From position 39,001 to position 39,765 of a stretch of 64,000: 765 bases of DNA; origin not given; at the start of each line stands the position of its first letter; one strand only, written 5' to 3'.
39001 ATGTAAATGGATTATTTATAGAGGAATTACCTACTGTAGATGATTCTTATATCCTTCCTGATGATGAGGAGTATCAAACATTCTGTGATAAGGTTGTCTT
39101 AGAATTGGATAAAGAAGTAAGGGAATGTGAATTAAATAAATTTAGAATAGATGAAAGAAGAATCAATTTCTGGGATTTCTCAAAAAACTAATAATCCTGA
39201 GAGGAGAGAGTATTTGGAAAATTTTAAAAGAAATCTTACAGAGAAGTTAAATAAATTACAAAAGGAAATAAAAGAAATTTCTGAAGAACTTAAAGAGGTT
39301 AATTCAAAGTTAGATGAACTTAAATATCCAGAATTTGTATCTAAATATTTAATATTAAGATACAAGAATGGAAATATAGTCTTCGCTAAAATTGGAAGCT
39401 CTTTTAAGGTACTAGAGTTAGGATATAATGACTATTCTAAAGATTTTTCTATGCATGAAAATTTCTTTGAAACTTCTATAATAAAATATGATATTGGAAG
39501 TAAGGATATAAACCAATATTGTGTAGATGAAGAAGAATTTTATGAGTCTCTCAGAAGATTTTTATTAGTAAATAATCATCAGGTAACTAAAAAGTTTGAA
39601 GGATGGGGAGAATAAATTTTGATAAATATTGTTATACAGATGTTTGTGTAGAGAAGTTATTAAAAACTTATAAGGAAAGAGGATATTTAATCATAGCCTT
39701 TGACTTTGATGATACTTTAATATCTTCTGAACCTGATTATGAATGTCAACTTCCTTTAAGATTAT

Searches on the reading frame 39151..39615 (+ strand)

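Call 57: search_protein_families(library=pfam, proteins=[window:39151-39615:+], max_evalue=0.01)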
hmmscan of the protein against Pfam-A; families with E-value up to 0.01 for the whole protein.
window:39151-39615:+ (154 aa): 3 families
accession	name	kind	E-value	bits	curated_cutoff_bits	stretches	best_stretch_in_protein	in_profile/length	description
PF23984.1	DUF7307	-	0.0034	17.7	27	1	28-59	4-35/129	Pam3 gp33-like protein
PF03037.21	KMP11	-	0.0052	18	28.3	1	12-55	38-81/90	Kinetoplastid membrane protein 11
PF04513.17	Baculo_PEP_C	-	0.0057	17.1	38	1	6-57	47-97/140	Baculovirus polyhedron envelope protein, PEP, C terminus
